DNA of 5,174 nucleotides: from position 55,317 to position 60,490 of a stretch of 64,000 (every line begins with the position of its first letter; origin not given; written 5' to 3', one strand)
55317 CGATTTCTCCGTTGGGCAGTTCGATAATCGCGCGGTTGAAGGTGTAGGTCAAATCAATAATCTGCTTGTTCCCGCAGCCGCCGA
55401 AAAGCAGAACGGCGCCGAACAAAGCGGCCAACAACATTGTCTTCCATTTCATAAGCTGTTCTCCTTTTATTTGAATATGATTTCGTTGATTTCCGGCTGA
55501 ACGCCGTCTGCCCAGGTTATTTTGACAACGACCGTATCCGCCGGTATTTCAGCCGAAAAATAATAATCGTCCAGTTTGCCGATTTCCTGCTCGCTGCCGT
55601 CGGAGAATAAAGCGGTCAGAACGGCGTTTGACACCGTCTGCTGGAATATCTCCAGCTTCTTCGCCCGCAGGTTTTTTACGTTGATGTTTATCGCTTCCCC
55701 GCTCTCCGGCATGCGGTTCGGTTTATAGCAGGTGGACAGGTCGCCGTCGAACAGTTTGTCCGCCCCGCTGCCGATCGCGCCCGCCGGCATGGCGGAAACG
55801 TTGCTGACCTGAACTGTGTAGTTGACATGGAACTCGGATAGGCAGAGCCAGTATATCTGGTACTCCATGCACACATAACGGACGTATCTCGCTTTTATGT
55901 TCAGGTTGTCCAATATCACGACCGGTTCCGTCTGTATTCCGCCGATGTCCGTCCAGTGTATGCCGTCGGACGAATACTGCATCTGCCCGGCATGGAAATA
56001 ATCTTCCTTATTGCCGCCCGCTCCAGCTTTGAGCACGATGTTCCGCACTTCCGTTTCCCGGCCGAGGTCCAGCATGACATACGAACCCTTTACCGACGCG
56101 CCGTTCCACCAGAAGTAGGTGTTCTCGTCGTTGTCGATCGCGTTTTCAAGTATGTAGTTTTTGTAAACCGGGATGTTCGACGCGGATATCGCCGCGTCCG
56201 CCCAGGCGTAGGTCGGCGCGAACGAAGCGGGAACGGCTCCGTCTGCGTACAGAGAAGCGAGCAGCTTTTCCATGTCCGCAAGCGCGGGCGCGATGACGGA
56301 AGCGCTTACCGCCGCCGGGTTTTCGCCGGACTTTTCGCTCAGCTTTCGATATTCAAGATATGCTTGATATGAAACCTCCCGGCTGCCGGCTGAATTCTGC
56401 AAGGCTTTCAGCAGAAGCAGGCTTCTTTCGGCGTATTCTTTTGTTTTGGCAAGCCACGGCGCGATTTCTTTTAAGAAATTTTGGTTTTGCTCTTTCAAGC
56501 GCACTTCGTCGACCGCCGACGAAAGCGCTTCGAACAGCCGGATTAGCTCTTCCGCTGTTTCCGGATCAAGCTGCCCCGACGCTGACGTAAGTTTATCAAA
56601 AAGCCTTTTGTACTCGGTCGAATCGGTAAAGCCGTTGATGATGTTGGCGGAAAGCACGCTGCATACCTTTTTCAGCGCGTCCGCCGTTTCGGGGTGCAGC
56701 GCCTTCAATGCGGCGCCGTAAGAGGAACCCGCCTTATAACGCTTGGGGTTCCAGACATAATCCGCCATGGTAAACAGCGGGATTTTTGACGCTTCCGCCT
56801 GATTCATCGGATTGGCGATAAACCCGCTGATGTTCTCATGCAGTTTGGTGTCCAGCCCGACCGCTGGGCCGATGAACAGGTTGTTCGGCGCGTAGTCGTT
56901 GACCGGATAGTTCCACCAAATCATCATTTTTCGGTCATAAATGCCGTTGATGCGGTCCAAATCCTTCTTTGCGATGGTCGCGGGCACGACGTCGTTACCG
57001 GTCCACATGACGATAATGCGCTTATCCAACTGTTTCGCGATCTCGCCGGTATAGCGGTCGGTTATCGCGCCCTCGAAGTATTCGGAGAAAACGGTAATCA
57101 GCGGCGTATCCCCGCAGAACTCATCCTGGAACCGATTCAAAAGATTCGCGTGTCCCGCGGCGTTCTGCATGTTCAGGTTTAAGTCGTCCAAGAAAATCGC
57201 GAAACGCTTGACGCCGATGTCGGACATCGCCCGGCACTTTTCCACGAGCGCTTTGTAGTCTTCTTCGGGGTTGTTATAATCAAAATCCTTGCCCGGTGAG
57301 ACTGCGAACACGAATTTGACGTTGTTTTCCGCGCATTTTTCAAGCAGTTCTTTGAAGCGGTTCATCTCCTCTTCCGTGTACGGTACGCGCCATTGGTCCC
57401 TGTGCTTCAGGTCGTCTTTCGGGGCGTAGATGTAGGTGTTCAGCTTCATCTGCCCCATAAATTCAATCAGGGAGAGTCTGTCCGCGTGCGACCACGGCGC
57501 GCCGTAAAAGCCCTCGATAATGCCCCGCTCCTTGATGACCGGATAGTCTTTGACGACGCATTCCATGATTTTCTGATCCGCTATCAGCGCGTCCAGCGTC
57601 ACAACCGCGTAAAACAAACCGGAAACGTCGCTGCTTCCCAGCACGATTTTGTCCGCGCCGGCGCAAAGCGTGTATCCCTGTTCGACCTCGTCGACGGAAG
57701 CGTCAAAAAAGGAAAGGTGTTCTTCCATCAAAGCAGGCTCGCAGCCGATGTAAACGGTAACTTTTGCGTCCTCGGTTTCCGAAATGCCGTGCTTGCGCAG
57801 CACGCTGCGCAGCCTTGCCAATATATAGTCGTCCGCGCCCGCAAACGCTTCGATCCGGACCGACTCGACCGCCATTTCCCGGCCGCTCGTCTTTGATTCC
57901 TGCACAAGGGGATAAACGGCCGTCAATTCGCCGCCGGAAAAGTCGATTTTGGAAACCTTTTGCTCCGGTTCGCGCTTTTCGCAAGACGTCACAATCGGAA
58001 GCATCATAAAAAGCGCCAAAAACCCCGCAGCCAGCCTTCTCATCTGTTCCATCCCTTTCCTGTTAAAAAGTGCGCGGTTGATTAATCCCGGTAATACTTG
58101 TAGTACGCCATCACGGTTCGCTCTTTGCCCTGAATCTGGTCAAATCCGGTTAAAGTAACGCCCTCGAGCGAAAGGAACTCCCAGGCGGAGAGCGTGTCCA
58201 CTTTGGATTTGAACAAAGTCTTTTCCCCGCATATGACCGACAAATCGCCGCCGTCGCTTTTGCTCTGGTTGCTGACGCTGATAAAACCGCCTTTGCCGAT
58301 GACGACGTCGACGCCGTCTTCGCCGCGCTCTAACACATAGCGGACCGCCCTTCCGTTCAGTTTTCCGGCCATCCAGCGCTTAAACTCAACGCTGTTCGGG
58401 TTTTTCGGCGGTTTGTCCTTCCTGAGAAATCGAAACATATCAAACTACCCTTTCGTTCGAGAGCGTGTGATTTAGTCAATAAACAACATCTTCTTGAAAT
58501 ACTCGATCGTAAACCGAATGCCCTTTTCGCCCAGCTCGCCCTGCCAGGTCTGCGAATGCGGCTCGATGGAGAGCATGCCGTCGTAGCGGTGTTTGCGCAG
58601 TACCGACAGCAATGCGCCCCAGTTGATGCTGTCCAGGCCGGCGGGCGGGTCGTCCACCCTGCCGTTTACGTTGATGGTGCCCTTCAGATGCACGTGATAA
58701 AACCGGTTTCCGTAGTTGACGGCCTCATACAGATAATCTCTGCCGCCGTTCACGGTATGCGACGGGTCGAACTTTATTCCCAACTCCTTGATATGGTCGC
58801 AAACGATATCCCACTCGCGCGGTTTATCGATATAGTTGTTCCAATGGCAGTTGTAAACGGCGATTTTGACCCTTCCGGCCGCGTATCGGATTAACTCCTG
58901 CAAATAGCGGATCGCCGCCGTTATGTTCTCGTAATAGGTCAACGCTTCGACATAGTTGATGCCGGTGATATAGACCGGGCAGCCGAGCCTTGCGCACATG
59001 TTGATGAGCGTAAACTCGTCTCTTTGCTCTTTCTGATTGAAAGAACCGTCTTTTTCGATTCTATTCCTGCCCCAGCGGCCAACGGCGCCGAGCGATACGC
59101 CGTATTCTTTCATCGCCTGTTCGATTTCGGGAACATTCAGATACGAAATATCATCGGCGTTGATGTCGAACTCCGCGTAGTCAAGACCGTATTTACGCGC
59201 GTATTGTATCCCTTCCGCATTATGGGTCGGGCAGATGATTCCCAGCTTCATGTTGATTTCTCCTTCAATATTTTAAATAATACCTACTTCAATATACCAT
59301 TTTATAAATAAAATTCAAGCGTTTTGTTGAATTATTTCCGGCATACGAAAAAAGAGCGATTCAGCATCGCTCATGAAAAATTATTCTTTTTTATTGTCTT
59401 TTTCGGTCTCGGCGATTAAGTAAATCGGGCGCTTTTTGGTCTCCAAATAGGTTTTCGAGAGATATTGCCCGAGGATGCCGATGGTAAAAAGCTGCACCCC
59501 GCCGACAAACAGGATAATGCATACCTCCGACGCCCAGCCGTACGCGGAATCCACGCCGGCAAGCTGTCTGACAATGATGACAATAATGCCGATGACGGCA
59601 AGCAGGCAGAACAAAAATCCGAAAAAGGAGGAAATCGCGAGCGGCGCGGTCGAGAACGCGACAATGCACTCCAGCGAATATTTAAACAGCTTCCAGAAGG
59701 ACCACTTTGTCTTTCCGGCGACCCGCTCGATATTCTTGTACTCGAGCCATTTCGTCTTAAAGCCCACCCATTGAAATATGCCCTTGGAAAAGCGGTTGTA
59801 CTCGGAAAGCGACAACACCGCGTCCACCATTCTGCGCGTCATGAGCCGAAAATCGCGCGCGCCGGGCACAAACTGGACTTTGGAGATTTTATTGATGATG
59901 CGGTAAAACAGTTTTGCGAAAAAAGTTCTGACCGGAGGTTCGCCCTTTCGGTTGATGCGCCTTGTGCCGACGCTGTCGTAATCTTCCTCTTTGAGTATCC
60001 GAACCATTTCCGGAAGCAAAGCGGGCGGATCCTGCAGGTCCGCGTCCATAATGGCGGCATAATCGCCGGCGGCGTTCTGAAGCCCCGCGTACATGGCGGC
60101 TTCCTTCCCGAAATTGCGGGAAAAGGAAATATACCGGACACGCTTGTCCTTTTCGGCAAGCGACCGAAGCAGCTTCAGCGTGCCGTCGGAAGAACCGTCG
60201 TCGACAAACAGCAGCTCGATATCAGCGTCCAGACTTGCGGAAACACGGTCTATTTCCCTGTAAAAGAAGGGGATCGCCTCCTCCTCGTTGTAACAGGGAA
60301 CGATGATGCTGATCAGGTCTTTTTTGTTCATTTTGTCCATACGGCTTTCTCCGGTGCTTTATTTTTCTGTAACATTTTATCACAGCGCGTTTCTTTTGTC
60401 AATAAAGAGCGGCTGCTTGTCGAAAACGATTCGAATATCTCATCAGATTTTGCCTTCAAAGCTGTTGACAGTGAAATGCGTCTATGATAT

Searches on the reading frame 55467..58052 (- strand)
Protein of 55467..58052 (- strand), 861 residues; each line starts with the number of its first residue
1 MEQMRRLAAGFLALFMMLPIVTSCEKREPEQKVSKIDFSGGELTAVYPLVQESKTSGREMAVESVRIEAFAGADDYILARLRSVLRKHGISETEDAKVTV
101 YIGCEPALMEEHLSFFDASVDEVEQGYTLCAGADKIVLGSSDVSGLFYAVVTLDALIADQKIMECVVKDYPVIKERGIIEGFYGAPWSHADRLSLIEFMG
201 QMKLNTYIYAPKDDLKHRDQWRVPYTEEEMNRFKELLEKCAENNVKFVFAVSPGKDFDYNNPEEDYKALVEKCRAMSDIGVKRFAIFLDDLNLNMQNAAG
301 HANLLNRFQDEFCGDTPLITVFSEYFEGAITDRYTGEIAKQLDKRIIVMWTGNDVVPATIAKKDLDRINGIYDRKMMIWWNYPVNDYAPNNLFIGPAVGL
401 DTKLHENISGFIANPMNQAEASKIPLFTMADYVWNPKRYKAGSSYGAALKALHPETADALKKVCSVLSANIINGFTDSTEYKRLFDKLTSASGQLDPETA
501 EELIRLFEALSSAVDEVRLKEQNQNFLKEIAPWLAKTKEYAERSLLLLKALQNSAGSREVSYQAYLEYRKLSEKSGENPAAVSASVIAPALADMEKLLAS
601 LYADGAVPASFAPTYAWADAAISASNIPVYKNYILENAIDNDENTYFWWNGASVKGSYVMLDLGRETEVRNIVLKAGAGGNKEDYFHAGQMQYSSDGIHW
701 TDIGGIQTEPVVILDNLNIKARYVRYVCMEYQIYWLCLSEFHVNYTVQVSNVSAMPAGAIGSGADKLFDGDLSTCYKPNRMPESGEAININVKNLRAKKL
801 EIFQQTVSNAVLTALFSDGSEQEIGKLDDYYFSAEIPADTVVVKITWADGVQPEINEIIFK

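Call 51: search_protein_families(library=pfam, proteins=[window:55467-58052:-], max_evalue=0.00001)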
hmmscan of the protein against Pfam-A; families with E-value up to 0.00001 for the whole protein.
window:55467-58052:- (861 aa): 5 families
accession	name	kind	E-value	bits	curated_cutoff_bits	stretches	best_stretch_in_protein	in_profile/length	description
PF07555.19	NAGidase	-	4.7e-107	358.2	25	1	176-464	1-294/295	beta-N-acetylglucosaminidase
PF00754.31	F5_F8_type_C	-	1.6e-14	54.6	28.2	1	624-732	4-116/127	F5/8 type C domain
PF02838.20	Glyco_hydro_20b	-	1.3e-10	42.5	26.1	1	45-170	3-124/124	Glycosyl hydrolase family 20, domain 2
PF21774.3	NagJ_C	-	1.2e-07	32.8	28.3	1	491-588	14-111/114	Hyaluronidase post-catalytic domain-like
PF22633.2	F5_F8_type_C_2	-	1.4e-07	32.4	27.8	1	637-725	1-90/91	NedA-like, galactose-binding domain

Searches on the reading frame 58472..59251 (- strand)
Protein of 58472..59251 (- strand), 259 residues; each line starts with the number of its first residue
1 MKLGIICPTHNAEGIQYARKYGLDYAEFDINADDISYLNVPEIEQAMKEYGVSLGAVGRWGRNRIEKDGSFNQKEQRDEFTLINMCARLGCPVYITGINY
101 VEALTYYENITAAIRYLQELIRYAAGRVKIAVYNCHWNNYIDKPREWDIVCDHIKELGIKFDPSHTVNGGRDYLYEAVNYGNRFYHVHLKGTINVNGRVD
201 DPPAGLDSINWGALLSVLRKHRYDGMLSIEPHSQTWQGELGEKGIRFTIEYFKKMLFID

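Call 51: search_protein_families(library=pfam, proteins=[window:58472-59251:-], max_evalue=0.00001)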
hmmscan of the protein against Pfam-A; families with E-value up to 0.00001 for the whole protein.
window:58472-59251:- (259 aa): 1 family
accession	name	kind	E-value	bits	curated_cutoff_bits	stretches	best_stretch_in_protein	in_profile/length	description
PF01261.30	AP_endonuc_2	-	2.1e-24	87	31.1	1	15-253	1-247/249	Xylose isomerase-like TIM barrel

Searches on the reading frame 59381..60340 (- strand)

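Call 51: search_protein_families(library=pfam, proteins=[window:59381-60340:-], max_evalue=0.00001)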
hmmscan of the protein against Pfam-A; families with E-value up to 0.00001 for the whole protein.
window:59381-60340:- (319 aa): 3 families
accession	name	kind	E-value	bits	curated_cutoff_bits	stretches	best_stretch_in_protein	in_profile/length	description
PF00535.33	Glycos_transf_2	-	3.6e-33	115.3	23.3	1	11-173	1-165/168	Glycosyl transferase family 2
PF13641.12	Glyco_tranf_2_3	-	3.7e-10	40.7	27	1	10-134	3-129/230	Glycosyltransferase like family 2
PF10111.15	Glyco_tranf_2_2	-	4.7e-08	33.3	27.3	1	11-113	1-103/276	Glycosyltransferase like family 2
